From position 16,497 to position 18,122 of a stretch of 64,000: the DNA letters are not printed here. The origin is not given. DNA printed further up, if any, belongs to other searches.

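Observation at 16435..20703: Three-gene insert (Ppl/TrlF-like PHP-SMC ATPase, AlbA_2/HATPase_c_4 protein, DUF1016-N fragment) wedged between the methyltransferase and the DUF499 ATPase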

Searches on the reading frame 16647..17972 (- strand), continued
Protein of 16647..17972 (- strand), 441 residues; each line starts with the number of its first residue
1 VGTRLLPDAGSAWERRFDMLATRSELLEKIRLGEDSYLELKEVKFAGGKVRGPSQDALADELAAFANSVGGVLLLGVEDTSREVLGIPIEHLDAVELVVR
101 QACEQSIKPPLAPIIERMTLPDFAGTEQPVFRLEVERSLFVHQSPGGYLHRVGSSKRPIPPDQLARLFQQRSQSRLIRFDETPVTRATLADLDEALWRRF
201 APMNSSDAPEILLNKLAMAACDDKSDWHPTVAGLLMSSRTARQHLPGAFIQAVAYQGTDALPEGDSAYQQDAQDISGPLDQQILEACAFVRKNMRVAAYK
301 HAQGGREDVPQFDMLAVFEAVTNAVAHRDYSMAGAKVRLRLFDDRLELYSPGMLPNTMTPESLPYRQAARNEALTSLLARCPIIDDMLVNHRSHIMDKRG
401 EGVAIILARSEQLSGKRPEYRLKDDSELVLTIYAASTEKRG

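Call 99: predict_structure(alignment_id=A3)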
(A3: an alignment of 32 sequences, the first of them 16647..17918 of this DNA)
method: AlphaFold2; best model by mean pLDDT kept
length: 423 residues; sequences in the alignment: 32
mean_pLDDT: 50.0   pTM: 0.37
mean pLDDT of the five models: 50.0, 47.1, 47.0, 46.3, 43.2
residues with pLDDT >= 90: 0; 70-90: 81; 50-70: 109; < 50: 233
segments of 3 or more residues with pLDDT < 50: 17-35, 89-91, 119-162, 228-323, 332-389, 419-423
pLDDT, mean of each block of 10 residues (from residue 1): 66 56 34 48 57 65 75 79 63 69 87 68 32 28 35 33 68 75 64 69 79 66 59 37 37 33 41 40 38 29 26 31 54 36 31 32 32 31 42 59 52 56 33
secondary structure, 60 per line:
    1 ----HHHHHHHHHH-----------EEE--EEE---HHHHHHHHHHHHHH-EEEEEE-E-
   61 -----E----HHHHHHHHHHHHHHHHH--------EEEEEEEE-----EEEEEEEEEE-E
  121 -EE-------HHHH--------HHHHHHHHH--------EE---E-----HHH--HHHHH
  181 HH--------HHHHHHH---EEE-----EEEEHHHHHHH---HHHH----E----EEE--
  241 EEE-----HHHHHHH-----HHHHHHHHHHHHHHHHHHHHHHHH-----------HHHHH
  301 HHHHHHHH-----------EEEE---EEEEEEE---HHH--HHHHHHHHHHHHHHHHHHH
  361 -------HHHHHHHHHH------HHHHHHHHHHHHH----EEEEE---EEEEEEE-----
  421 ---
elements in order: H5-14 E26-28 E31-33 H37-50 E52-57 H71-87 E96-103 E109-118 H131-134 H143-151 H176-182 H191-197 E201-203 E209-212 H213-219 H223-226 E236-238 E241-243 H249-255 H261-284 H296-308 E320-323 E327-333 H342-360 H368-377 H384-396 E401-405 E409-415
